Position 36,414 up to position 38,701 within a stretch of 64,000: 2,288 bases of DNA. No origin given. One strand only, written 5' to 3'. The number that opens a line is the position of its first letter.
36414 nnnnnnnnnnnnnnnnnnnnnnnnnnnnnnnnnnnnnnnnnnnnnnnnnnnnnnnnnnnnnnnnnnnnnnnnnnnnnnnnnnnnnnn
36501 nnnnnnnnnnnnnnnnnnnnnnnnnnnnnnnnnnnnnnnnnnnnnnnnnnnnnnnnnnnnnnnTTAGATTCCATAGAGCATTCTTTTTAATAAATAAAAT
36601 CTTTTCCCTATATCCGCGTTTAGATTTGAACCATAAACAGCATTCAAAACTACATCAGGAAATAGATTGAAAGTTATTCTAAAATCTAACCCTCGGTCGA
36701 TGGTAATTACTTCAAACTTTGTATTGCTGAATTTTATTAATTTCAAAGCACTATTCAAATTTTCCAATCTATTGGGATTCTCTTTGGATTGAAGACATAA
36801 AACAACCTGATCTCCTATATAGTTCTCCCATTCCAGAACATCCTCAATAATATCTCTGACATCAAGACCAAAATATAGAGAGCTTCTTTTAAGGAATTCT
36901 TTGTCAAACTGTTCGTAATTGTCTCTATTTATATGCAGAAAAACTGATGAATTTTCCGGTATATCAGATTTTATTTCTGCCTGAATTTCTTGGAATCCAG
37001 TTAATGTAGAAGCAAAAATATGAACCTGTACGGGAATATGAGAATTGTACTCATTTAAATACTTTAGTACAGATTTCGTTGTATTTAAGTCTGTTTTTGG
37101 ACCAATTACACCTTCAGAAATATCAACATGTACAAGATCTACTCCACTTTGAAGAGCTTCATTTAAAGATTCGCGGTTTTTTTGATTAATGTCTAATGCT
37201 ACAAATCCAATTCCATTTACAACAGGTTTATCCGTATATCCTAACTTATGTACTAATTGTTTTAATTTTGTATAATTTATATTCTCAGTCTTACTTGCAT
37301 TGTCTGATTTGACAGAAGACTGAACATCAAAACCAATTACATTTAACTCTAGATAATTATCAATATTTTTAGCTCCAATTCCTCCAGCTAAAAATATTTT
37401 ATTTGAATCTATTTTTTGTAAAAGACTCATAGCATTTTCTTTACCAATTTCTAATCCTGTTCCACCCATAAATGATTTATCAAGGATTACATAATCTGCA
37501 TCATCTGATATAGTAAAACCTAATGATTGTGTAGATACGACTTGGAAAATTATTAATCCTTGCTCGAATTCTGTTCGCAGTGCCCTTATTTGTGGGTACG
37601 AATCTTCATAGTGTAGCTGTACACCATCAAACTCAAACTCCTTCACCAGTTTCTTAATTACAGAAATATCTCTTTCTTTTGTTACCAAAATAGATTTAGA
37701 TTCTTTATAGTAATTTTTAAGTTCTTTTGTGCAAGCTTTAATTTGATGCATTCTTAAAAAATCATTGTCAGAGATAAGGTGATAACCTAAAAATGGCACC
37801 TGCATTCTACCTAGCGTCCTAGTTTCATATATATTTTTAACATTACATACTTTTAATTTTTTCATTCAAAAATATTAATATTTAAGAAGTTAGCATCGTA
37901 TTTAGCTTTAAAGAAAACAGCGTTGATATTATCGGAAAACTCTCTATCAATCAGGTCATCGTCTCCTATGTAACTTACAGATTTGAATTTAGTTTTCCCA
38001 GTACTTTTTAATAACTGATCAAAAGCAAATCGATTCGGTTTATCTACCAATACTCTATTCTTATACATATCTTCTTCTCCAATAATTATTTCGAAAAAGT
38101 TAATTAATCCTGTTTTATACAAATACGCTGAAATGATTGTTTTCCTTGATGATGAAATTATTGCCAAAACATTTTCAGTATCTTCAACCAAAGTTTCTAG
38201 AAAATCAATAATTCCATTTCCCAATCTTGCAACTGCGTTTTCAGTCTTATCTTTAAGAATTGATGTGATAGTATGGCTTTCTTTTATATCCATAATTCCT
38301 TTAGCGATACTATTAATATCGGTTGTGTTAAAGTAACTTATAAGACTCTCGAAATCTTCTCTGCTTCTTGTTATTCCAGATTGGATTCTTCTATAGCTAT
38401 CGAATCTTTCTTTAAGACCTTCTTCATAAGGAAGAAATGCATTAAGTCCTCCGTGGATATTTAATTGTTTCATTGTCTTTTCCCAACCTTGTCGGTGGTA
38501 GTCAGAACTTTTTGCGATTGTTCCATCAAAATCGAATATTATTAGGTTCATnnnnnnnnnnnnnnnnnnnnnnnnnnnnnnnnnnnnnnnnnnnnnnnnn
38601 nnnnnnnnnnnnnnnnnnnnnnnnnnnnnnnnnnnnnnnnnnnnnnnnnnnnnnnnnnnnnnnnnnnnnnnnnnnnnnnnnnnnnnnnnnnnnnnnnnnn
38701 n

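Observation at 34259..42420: Nine-gene minus-strand cluster of nucleotide- and sugar-modifying enzymes of unusual composition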

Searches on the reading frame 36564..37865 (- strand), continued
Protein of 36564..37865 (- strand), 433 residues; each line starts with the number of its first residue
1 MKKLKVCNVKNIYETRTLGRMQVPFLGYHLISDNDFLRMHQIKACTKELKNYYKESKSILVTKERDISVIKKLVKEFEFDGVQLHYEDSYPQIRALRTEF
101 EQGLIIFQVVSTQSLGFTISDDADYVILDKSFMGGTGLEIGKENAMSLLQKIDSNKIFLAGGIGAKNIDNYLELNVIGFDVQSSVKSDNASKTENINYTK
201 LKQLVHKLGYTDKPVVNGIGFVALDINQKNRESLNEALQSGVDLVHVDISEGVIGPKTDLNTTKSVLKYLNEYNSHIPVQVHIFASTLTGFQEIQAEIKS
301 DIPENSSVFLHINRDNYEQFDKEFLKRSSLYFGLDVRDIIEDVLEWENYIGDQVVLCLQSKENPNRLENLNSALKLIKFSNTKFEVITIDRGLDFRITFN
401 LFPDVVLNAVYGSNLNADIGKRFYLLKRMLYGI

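Call 96: search_protein_families(library=pfam, proteins=[L028:6886-7866:-, L028:6081-6740:-, L028:5656-6084:-, L028:13648-14253:+, L028:14465-15271:-, L028:15364-16074:+, L011:2994-3548:+, L011:2381-2965:+, L011:9277-9873:+, L011:10018-11559:+], max_evalue=0.01)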
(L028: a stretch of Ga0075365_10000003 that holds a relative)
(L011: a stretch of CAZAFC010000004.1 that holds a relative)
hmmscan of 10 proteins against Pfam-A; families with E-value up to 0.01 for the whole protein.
L028:6886-7866:- (326 aa): 4 families
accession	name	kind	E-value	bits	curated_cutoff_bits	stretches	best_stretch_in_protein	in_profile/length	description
PF00561.26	Abhydrolase_1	-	2.6e-12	47.4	25.8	1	68-184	1-118/245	alpha/beta hydrolase fold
PF12697.13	Abhydrolase_6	-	9.2e-11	43.2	26.3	1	69-315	1-217/217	Alpha/beta hydrolase family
PF12146.15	Hydrolase_4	-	3.3e-07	30.3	27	1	79-240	17-173/239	Serine aminopeptidase, S33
PF00975.26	Thioesterase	-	0.0004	21.1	26.4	1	68-153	2-86/226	Thioesterase domain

L028:6081-6740:- (219 aa): 2 families
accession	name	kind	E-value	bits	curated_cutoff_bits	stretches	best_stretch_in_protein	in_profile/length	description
PF13472.12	Lipase_GDSL_2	-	2.8e-22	80.5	32.9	1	18-203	1-177/178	GDSL-like Lipase/Acylhydrolase family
PF00657.28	Lipase_GDSL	-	1e-11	45.9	23.6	1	16-207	1-206/208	GDSL-like Lipase/Acylhydrolase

L028:5656-6084:- (142 aa): 3 families
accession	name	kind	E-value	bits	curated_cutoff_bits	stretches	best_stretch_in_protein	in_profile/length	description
PF00293.34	NUDIX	-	2.4e-20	73.4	21.1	1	14-133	2-129/134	NUDIX domain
PF22327.2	Nudt16-like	-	3e-05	24.5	27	1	40-125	36-120/161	U8 snoRNA-decapping enzyme-like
PF14815.12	NUDIX_4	-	0.00028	21.1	35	1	21-129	4-105/113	NUDIX domain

L028:13648-14253:+ (201 aa): 3 families
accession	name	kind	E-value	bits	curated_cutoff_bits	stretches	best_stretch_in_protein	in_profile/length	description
PF13207.12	AAA_17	-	3.6e-12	47.2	27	1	18-154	1-135/136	AAA domain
PF13238.12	AAA_18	-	0.0031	18.4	29.4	1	15-147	1-117/128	AAA domain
PF13671.12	AAA_33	-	0.0061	17.3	27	0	14-140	1-117/143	AAA domain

L028:14465-15271:- (268 aa): 0 families

L028:15364-16074:+ (236 aa): 1 family
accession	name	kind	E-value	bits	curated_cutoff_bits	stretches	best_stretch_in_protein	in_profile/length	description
PF00696.33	AA_kinase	-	2.1e-21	77.2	24.9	1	9-213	2-233/234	Amino acid kinase family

L011:2994-3548:+ (184 aa): 0 families

L011:2381-2965:+ (194 aa): 8 families
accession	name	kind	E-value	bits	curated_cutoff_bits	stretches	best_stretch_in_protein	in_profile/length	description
PF00440.29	TetR_N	-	1e-16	60.8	24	1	22-60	4-42/47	Bacterial regulatory proteins, tetR family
PF17754.6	TetR_C_14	-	1.7e-15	57.3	22.7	1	84-192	3-111/112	MftR C-terminal domain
PF13022.12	HTH_Tnp_1_2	-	1.5e-05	25.6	27.9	1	11-78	3-70/122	Helix-turn-helix of insertion element transposase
PF02796.21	HTH_7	-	2.6e-05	24.7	23.8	1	37-56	24-43/45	Helix-turn-helix domain of resolvase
PF09339.16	HTH_IclR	-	0.0016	18.6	22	0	34-55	18-39/52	IclR helix-turn-helix domain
PF13384.12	HTH_23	-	0.0035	17.6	24.6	0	34-53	17-36/50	Homeodomain-like domain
PF09209.16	CecR_C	-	0.0055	17.2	24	1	120-163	39-82/125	HTH-type transcriptional dual regulator CecR, C-terminal domain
PF08279.18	HTH_11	-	0.0071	16.6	25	0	23-54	5-35/55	HTH domain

L011:9277-9873:+ (198 aa): 1 family
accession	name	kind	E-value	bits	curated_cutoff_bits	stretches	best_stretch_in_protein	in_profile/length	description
PF13207.12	AAA_17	-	1.3e-09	38.9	27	1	16-152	1-135/136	AAA domain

L011:10018-11559:+ (513 aa): 2 families
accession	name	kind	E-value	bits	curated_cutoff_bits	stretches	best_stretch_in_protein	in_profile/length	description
PF07690.21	MFS_1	-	6.1e-48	163.9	33.4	1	19-414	3-347/347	Major Facilitator Superfamily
PF00083.30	Sugar_tr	-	7.6e-06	25.5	22.3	1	14-116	3-118/452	Sugar (and other) transporter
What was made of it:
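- An MFS transporter beside the cluster in L011 (call 96).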

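Call 99: search_protein_families(library=ncbifam, proteins=[L028:13648-14253:+, L011:9277-9873:+, L028:5656-6084:-], max_evalue=0.001)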
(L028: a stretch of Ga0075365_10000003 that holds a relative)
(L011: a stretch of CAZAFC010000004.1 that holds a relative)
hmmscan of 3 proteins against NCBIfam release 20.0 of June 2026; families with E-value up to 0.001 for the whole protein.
L028:13648-14253:+ (201 aa): 1 family
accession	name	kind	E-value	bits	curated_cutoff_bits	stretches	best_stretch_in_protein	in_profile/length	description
NF003122.0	PRK04040.1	equivalog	1.5e-19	70.2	155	1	13-198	3-188/189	adenylate kinase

L011:9277-9873:+ (198 aa): 1 family
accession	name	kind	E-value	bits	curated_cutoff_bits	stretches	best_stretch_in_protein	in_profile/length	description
NF003122.0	PRK04040.1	equivalog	9.4e-18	64.4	155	1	11-195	3-187/189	adenylate kinase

L028:5656-6084:- (142 aa): 21 families
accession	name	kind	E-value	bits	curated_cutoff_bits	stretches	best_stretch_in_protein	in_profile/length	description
NF006530.0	PRK08999.1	equivalog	1.6e-11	43.8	245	1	16-95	8-92/315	Nudix family hydrolase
NF012016.0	PRK15472.1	equivalog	2.6e-10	40.2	95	1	15-124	4-124/141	nucleoside triphosphatase NudI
TIGR00586.1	mutt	equivalog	2.9e-09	37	97.9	1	17-125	8-114/129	8-oxo-dGTP diphosphatase MutT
NF007834.0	PRK10546.1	equivalog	1.2e-08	34.9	156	1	18-129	7-116/135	pyrimidine (deoxy)nucleoside triphosphate diphosphatase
NF001937.0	PRK00714.1-4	equivalog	1.3e-08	34.6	139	1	9-72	2-66/161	RNA pyrophosphohydrolase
NF001936.0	PRK00714.1-3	equivalog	1.8e-08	34.4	118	1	14-82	6-81/155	RNA pyrophosphohydrolase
NF008044.0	PRK10776.1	equivalog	3.3e-08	33.5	148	1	37-116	31-106/130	8-oxo-dGTP diphosphatase MutT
NF001934.0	PRK00714.1-1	equivalog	3.6e-08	33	241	1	9-71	2-65/176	RNA pyrophosphohydrolase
NF001938.0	PRK00714.1-5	equivalog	1.9e-07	30.6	116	1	13-84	11-93/172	RNA pyrophosphohydrolase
NF003787.0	PRK05379.1-4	equivalog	1.6e-06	27.3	449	1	16-68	209-264/346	bifunctional nicotinamide-nucleotide adenylyltransferase/Nudix hydroxylase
NF052459.1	OxoGTPPhMutT1Mycb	equivalog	2e-06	27.1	475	1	36-121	28-108/292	8-oxo-(d)GTP phosphatase MutT1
NF001935.0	PRK00714.1-2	equivalog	5.2e-06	26.1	259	1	14-71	7-65/183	RNA pyrophosphohydrolase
NF006961.0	PRK09438.1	equivalog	7e-06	25.6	103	1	24-72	18-67/151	dihydroneopterin triphosphate diphosphatase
NF003786.0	PRK05379.1-2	equivalog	8.9e-06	25.1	397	1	16-64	219-270/354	bifunctional nicotinamide-nucleotide adenylyltransferase/Nudix hydroxylase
NF003788.0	PRK05379.1-5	equivalog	3.5e-05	23.3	354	1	16-64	214-265/351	bifunctional nicotinamide-nucleotide adenylyltransferase/Nudix hydroxylase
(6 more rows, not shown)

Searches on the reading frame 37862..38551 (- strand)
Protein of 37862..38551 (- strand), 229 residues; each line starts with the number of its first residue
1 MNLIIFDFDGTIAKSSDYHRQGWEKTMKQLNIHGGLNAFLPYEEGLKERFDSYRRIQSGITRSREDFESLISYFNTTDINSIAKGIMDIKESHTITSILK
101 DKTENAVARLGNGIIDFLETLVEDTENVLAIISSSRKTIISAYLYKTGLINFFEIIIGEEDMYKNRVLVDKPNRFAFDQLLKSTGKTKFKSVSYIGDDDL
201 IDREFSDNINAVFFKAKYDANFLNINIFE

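Call 3: search_protein_families(library=pfam, proteins=[window:37862-38551:-], max_evalue=0.1)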
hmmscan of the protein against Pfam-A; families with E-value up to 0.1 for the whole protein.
window:37862-38551:- (229 aa): 5 families
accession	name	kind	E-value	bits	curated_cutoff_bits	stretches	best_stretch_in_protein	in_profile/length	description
PF13419.12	HAD_2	-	9.4e-16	58.9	23.8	1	4-210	1-172/178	Haloacid dehalogenase-like hydrolase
PF00702.32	Hydrolase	-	3.5e-10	41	26.4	1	1-198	1-180/191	haloacid dehalogenase-like hydrolase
PF05098.17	LEF-4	-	0.0077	15.5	20.2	1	64-168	27-129/472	Late expression factor 4 (LEF-4)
PF02358.22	Trehalose_PPase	-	0.071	12.7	27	0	103-137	13-47/235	Trehalose-phosphatase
PF04074.18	DUF386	-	0.093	13.2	26.5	0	63-107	13-57/145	YhcH/YjgK/YiaL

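Call 4: search_protein_families(library=ncbifam, proteins=[window:37862-38551:-], max_evalue=0.1)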
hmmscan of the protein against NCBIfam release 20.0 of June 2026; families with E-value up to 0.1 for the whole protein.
window:37862-38551:- (229 aa): 17 families
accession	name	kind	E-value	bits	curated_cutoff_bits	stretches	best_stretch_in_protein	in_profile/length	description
TIGR02009.1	PGMB-YQAB-SF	subfamily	2.7e-09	37.5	153.35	1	4-173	4-145/186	beta-phosphoglucomutase family hydrolase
TIGR01990.1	bPGM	equivalog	2.4e-07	30.9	189.4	1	3-164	3-141/187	beta-phosphoglucomutase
TIGR02254.1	YjjG_YfnB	equivalog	6.4e-07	29.1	159.9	1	3-202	3-182/223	YjjG family noncanonical pyrimidine nucleotidase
TIGR01662.1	HAD-SF-IIIA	subfamily_domain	5.1e-06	26.6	44.6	1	131-214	46-136/141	HAD-IIIA family hydrolase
NF008000.0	PRK10725.1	equivalog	0.00013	22.2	215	0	4-32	8-36/188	fructose-1-phosphate/6-phosphogluconate phosphatase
NF009804.0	PRK13288.1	equivalog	0.00017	21.2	218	1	112-166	85-138/215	pyrophosphatase PpaX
TIGR02253.1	CTE7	subfamily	0.00022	21.1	169.75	1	4-198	5-176/221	TIGR02253 family HAD-type hydrolase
TIGR01549.1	HAD-SF-IA-v1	subfamily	0.00028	21.3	23.3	0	122-204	64-143/149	HAD-IA family hydrolase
NF053653.1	InDiPhoBT2121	equivalog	0.00039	20.1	245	1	3-43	3-43/216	inorganic diphosphatase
NF046057.1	bifunc_MtlD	equivalog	0.00074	18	800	1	111-162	94-144/683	bifunctional mannitol-1-phosphate dehydrogenase/phosphatase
NF006976.0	PRK09449.1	equivalog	0.0019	17.7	183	1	107-200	93-179/225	pyrimidine 5'-nucleotidase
NF009699.0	PRK13225.1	equivalog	0.0089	15.6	368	0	109-197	142-220/273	phosphoglycolate phosphatase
TIGR01489.1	DKMTPPase-SF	subfamily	0.0095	16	81.55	0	3-16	3-16/188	MtnX-like HAD-IB family phosphatase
NF009695.0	PRK13222.1-2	equivalog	0.013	15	225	0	109-165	94-149/226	phosphoglycolate phosphatase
NF009777.0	PRK13276.1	equivalog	0.034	14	259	1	41-103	113-177/224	iron-sulfur cluster repair di-iron protein ScdA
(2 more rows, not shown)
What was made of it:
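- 37862..38551 (-): HAD-superfamily phosphatase of the beta-PGM / IA type. Proposed to remove the 5-phosphate. HAD_2 E 9e-16 and TIGR02009 E 3e-9 (calls 3, 4).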

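Call 34: search_protein_families(library=padloc, proteins=[window:37862-38551:-], max_evalue=0.01)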
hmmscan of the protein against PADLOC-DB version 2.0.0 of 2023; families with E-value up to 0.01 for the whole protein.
window:37862-38551:- (229 aa): 1 family
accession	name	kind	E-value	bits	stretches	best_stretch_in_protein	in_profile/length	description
PDLC02821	DpdC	-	0.0038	15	0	109-147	20-58/170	DpdC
